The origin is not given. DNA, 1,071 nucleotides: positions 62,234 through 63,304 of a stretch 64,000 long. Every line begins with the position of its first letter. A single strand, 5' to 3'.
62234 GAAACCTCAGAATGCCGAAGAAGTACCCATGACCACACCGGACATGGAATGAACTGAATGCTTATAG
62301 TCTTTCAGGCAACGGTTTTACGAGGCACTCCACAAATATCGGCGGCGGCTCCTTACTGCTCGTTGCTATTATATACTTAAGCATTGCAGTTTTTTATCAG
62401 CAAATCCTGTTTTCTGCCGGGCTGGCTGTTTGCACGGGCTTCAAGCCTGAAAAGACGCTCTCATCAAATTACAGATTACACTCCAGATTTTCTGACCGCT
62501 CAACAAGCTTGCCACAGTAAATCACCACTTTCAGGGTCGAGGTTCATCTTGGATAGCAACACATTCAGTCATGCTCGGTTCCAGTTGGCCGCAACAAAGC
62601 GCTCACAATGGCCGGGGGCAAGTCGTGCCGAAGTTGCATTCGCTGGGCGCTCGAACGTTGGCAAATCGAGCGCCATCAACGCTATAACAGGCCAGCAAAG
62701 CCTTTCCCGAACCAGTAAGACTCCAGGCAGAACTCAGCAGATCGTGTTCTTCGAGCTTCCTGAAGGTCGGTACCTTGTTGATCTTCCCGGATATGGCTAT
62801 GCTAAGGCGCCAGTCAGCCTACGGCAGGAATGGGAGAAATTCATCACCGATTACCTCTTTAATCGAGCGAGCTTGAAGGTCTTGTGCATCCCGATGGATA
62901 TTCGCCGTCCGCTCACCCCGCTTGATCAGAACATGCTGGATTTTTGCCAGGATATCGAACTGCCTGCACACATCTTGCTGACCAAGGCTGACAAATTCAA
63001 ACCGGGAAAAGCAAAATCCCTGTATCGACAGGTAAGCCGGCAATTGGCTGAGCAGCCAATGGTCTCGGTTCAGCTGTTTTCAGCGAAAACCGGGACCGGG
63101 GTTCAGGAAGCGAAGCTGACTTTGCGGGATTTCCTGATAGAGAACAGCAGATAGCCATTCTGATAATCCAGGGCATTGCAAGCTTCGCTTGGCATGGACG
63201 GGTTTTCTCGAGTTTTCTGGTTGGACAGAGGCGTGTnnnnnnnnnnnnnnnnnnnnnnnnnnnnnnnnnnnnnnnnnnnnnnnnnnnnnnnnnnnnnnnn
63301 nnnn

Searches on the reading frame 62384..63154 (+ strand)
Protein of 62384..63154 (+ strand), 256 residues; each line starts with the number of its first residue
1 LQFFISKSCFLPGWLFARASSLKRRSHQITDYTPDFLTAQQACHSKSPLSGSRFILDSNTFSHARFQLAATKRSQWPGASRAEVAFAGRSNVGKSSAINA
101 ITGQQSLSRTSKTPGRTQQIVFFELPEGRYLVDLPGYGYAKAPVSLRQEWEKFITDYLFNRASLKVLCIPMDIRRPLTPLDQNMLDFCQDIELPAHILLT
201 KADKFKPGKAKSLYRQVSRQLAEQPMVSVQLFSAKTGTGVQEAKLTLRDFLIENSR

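Call 15: search_protein_families(library=ncbifam, proteins=[window:62384-63154:+])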
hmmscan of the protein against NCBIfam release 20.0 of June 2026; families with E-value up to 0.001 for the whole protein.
window:62384-63154:+ (256 aa): 13 families
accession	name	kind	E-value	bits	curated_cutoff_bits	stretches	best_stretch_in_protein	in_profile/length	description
TIGR03598.1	GTPase_YsxC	equivalog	6.3e-64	215.1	124.45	1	65-246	2-184/186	ribosome biogenesis GTP-binding protein YihA/YsxC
NF003255.0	PRK04213.1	equivalog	2.9e-18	65.9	164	1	80-251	8-192/204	GTP-binding protein EngB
TIGR03594.1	GTPase_EngA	equivalog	1.4e-13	50.7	306.7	1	79-243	173-338/432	ribosome biogenesis GTPase Der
NF000908.1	PRK00089.1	equivalog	9e-11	41.6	237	1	84-253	6-169/291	GTPase Era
TIGR03918.1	GTP_HydF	equivalog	1.1e-10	40.9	325.55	1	77-248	3-164/392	[FeFe] hydrogenase H-cluster maturation GTPase HydF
TIGR03597.1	GTPase_YqeH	equivalog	1.1e-07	31.3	297.4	1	81-139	155-217/361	ribosome biogenesis GTPase YqeH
NF002828.0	PRK03003.1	equivalog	1.6e-06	27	631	1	81-247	213-379/477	ribosome biogenesis GTPase Der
TIGR03596.1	GTPase_YlqF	equivalog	1.8e-06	27.5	208.2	1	81-136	118-172/276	ribosome biogenesis GTPase YlqF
TIGR00436.1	era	equivalog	6.4e-05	22.4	116.25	1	84-249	3-161/270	GTPase Era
TIGR00157.1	TIGR00157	equivalog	0.00015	21.4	100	1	85-137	126-183/247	ribosome small subunit-dependent GTPase A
NF008932.0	PRK12289.1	equivalog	0.00018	20.7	483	1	86-144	184-248/363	small ribosomal subunit biogenesis GTPase RsgA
NF007071.0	PRK09518.1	equivalog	0.0005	18.7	953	0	81-246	444-609/706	bifunctional cytidylate kinase/GTPase Der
NF008931.0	PRK12288.1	equivalog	0.00063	18.9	360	0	85-136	209-266/347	small ribosomal subunit biogenesis GTPase RsgA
